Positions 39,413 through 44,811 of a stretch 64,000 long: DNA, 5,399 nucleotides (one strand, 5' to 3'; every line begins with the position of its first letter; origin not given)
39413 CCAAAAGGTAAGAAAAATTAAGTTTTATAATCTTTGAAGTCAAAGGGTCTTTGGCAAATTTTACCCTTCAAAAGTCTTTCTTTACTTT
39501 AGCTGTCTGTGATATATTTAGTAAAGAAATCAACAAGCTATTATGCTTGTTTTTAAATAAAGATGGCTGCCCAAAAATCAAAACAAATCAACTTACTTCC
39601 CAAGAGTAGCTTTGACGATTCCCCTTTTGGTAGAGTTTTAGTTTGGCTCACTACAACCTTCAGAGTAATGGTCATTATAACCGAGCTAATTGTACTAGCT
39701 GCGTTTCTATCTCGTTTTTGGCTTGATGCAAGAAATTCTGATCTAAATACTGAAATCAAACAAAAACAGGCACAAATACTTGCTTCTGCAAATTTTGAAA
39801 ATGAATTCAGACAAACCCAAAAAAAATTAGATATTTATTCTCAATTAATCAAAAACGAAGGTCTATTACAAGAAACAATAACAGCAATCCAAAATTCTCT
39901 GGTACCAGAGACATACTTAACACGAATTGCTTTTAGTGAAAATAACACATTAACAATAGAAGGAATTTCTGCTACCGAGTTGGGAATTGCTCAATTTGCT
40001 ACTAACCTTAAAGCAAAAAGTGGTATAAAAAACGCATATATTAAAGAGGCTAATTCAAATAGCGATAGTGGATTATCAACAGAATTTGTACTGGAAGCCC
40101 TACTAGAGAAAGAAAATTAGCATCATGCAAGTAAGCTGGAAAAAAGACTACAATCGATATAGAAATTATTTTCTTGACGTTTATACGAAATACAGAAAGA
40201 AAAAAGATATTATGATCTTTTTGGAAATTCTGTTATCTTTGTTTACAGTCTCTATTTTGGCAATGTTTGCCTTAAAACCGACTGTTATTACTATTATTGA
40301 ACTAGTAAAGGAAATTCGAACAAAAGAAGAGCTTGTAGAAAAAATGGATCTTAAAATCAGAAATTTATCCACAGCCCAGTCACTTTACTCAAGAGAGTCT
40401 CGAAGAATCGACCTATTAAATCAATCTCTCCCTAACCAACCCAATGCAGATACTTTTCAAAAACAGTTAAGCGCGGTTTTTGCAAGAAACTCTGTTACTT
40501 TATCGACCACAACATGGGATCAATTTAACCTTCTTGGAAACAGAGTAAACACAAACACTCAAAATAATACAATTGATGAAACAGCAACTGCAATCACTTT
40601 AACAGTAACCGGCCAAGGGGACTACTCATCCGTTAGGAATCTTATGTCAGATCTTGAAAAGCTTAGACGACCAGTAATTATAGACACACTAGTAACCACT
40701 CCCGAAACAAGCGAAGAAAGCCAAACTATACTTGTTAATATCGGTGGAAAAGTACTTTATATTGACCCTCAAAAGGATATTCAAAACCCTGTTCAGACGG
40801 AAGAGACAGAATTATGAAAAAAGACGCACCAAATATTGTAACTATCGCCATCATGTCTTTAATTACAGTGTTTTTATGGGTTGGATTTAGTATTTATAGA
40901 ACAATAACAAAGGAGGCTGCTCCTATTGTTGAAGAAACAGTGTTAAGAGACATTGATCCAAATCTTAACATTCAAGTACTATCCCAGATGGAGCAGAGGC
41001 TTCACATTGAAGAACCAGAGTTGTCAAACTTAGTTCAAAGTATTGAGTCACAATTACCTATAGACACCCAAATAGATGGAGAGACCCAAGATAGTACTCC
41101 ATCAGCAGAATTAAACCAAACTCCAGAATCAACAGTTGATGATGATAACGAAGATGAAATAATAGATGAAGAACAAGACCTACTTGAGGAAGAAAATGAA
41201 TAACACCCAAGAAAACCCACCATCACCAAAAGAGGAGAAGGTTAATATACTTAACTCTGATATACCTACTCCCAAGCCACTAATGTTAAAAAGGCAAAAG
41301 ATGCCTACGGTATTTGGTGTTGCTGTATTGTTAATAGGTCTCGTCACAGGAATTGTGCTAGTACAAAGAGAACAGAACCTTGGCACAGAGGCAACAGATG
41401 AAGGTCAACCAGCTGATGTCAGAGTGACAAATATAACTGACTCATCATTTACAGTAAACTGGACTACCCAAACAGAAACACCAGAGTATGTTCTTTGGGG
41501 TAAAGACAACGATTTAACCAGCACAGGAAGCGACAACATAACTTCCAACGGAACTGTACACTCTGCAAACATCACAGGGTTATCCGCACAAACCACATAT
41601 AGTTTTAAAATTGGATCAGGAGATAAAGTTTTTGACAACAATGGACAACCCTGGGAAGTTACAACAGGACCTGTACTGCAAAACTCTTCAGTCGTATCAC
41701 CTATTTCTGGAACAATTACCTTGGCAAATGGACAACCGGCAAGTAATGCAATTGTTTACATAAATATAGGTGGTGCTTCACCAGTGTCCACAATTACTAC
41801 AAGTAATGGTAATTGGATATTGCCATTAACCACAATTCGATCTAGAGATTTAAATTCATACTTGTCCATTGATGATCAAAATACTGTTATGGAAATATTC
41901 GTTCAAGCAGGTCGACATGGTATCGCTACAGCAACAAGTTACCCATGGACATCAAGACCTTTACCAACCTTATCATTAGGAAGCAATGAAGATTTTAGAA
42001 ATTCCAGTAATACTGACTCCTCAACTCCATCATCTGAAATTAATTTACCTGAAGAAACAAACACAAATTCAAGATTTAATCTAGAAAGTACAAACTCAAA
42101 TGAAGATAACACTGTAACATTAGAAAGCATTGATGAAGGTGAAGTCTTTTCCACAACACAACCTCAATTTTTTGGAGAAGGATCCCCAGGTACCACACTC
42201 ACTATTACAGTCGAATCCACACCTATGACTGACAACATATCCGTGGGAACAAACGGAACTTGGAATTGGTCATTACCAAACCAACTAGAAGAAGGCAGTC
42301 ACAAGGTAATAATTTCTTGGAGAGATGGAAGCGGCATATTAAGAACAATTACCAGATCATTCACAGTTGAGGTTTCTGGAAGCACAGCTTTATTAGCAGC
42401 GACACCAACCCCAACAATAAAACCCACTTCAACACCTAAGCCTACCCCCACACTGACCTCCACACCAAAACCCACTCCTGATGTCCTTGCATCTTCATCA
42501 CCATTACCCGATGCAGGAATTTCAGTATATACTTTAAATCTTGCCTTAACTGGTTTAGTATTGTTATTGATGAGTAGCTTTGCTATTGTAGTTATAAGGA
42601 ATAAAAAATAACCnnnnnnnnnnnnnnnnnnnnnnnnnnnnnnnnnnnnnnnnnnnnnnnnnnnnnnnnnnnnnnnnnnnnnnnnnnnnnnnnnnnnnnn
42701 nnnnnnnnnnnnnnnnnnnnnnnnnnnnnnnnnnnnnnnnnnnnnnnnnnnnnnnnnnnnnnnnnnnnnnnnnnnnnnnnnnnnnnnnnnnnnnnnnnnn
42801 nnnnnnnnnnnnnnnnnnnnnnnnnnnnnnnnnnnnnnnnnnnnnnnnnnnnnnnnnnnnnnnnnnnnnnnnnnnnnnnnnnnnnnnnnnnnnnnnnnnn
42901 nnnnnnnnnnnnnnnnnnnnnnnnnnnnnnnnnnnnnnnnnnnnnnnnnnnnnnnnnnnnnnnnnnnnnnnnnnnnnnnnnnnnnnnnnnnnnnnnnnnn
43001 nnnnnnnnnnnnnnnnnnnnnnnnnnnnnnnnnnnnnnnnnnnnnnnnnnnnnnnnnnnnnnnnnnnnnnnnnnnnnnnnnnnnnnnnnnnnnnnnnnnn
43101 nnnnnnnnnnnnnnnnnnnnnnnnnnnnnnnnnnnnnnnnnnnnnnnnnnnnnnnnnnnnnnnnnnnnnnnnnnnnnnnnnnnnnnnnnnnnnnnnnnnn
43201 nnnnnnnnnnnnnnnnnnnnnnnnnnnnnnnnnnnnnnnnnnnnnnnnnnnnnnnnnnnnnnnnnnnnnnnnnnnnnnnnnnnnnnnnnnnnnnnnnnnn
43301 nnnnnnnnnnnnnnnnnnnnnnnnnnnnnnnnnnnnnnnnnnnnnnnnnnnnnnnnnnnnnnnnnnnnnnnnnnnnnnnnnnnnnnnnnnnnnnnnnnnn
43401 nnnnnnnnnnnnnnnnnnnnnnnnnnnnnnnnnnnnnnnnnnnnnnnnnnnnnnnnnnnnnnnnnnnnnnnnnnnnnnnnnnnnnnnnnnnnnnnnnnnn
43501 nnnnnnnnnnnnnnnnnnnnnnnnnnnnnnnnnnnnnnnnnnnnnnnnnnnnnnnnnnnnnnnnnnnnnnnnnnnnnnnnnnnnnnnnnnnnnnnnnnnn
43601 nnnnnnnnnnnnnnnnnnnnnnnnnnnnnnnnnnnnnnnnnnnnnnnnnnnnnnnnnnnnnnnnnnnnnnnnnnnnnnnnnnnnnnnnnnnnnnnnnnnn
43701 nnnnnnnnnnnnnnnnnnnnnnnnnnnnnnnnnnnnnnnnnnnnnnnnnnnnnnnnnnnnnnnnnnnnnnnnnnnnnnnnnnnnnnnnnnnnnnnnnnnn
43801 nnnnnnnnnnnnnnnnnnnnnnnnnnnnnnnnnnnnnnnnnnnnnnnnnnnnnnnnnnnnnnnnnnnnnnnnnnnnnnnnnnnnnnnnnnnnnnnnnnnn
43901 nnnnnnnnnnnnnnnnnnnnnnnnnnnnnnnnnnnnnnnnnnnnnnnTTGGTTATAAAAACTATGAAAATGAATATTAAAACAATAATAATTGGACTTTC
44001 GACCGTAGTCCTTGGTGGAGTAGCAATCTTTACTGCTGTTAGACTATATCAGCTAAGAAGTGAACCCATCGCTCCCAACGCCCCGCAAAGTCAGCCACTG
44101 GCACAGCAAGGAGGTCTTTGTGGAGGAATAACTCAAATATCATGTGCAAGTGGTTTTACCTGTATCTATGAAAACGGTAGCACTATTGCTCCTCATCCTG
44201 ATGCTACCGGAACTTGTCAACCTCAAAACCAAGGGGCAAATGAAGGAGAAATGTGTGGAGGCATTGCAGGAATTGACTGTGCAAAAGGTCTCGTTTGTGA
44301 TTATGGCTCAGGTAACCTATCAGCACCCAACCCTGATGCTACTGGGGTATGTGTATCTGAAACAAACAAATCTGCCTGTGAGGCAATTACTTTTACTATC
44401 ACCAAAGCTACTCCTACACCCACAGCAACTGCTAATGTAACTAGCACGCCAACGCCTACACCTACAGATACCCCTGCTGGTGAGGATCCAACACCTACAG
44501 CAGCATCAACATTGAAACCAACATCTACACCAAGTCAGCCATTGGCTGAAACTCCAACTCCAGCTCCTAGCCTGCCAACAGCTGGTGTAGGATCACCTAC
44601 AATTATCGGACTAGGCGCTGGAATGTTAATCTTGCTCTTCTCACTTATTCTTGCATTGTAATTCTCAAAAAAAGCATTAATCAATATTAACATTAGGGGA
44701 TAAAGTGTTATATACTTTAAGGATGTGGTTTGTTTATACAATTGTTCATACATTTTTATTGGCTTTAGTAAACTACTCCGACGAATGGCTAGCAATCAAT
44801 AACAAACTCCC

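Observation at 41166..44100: Shared N-terminal anchor motif (hydrophobic helix ending LVQR-Q) in the clustered surface proteins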

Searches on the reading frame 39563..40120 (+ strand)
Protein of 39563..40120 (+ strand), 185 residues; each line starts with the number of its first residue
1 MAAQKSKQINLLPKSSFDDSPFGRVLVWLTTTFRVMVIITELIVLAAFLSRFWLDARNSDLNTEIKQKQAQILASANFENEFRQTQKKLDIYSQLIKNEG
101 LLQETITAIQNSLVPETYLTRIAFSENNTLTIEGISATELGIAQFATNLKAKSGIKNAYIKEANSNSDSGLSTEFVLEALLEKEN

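Call 5: search_protein_families(library=pfam, proteins=[window:39563-40120:+], max_evalue=0.1)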
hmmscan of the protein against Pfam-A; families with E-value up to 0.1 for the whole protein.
window:39563-40120:+ (185 aa): 2 families
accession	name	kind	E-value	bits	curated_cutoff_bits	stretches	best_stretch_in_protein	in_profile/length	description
PF05137.18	PilN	-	1.5e-07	31.8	22.8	1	110-179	7-76/78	Fimbrial assembly protein (PilN)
PF17541.7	TssC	-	0.048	13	25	1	59-167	25-131/430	Type VI secretion system, TssC, VipB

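Call 6: search_protein_families(library=ncbifam, proteins=[window:39563-40120:+], max_evalue=0.1)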
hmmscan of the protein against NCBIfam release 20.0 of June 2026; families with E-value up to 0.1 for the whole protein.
window:39563-40120:+ (185 aa): 1 family
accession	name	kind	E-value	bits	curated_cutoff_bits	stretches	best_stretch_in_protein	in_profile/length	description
TIGR01938.1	nqrC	equivalog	0.033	13.8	144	1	35-129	8-102/251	NADH:ubiquinone reductase (Na(+)-transporting) subunit C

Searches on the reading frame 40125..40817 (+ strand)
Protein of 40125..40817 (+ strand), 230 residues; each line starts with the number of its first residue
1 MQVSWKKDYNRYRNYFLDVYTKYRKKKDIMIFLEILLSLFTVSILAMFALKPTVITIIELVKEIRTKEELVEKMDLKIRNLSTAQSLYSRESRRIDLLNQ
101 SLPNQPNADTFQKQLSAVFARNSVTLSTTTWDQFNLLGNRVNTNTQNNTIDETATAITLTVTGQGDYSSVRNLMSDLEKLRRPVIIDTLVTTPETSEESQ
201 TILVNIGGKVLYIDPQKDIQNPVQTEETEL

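Call 5: search_protein_families(library=pfam, proteins=[window:40125-40817:+], max_evalue=0.1)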
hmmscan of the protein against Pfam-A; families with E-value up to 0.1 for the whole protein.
window:40125-40817:+ (230 aa): 2 families
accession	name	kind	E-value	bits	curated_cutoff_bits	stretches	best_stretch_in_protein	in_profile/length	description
PF04350.18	PilO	-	0.00034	21.2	22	1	63-206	8-136/145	Pilus assembly protein, PilO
PF10741.14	T2SSM_b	-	0.0013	19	21.7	1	108-198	16-92/111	Type II secretion system (T2SS), protein M subtype b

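Call 6: search_protein_families(library=ncbifam, proteins=[window:40125-40817:+], max_evalue=0.1)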
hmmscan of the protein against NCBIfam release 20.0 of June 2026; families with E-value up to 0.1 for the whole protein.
window:40125-40817:+ (230 aa): 1 family
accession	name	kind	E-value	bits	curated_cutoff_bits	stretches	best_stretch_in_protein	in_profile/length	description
NF040576.1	T2SS_GspM_XpsM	equivalog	0.00049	19.8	60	1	36-198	6-157/180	type II secretion system protein GspM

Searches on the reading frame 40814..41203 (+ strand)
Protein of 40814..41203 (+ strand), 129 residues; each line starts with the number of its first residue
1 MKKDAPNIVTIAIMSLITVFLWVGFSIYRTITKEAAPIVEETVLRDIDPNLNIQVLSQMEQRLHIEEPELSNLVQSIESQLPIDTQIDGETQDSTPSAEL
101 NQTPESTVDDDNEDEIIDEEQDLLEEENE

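Call 5: search_protein_families(library=pfam, proteins=[window:40814-41203:+], max_evalue=0.1)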
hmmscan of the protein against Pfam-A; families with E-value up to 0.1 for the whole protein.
window:40814-41203:+ (129 aa): 1 family
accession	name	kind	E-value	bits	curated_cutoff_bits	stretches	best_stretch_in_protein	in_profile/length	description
PF13850.11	ERGIC_N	-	0.017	15.7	27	1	8-56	23-71/91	Endoplasmic Reticulum-Golgi Intermediate Compartment (ERGIC)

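Call 6: search_protein_families(library=ncbifam, proteins=[window:40814-41203:+], max_evalue=0.1)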
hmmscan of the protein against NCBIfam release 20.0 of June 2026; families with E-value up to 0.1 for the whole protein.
window:40814-41203:+ (129 aa): 1 family
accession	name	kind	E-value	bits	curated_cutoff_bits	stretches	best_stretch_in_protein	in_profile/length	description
NF050094.1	BetDgalsidMYCTU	equivalog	0.097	12.9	175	0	20-54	35-70/113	beta-D-galactosidase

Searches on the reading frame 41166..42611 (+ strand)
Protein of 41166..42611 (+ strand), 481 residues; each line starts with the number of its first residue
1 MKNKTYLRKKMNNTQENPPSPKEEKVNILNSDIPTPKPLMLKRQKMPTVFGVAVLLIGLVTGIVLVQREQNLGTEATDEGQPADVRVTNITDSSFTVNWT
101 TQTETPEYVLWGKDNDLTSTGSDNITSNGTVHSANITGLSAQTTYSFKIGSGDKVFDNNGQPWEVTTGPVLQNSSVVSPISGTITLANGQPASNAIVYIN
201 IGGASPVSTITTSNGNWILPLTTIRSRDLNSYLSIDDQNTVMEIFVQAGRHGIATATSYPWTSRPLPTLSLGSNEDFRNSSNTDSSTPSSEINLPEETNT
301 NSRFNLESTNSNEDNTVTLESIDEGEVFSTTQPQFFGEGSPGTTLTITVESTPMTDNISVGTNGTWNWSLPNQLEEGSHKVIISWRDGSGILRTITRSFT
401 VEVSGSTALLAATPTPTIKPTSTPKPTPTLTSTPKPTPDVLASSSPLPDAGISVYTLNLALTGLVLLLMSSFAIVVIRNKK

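Call 5: search_protein_families(library=pfam, proteins=[window:41166-42611:+], max_evalue=0.1)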
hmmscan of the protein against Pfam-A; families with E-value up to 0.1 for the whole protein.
window:41166-42611:+ (481 aa): 5 families
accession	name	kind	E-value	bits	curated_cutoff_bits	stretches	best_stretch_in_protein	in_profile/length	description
PF16656.11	Pur_ac_phosph_N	-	3.7e-09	37.5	30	1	86-154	7-83/93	Purple acid Phosphatase, N-terminal domain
PF19077.6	Big_13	-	6.5e-08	33.4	27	1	327-401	23-100/102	Bacterial Ig-like domain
PF00041.27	fn3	-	3.9e-07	30.6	25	1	81-149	2-66/84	Fibronectin type III domain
PF13620.12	CarboxypepD_reg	-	0.0005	20.8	32.3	1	180-221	2-45/82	Carboxypeptidase regulatory-like domain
PF22923.1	KIF2A-like_1st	-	0.06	13.4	27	0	127-143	15-31/55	Kinesin-like protein KIF2A-like, N-terminal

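Call 6: search_protein_families(library=ncbifam, proteins=[window:41166-42611:+], max_evalue=0.1)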
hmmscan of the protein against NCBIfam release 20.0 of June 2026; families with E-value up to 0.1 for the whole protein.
window:41166-42611:+ (481 aa): 3 families
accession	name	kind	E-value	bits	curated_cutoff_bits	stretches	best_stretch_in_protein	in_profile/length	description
NF040520.1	Ig_like_BLP2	equivalog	1.1e-06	27.1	750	1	312-408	519-614/730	Ig-like repeat protein Blp2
NF037973.1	metallo_SslE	exception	0.00044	17.7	3000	1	403-450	39-86/1519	lipoprotein metalloprotease SslE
TIGR01167.1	LPXTG_anchor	domain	0.043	14.5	15.9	0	447-481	2-33/34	LPXTG cell wall anchor domain-containing protein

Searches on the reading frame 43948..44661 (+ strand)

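Call 5: search_protein_families(library=pfam, proteins=[window:43948-44661:+], max_evalue=0.1)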
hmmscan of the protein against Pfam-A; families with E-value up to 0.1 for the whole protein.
window:43948-44661:+ (237 aa): 1 family
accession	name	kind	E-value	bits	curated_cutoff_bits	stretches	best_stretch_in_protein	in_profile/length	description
PF25587.1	Rv2743c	-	0.07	13.2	27.7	1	8-52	55-99/237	Rv2743c family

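Call 6: search_protein_families(library=ncbifam, proteins=[window:43948-44661:+], max_evalue=0.1)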
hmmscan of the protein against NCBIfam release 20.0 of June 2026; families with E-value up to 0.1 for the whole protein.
window:43948-44661:+ (237 aa): 1 family
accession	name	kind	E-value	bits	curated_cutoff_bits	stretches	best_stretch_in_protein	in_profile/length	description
NF047839.1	PspM_Rv2743c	equivalog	0.033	14.1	80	1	9-55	41-87/220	phage shock envelope stress response protein PspM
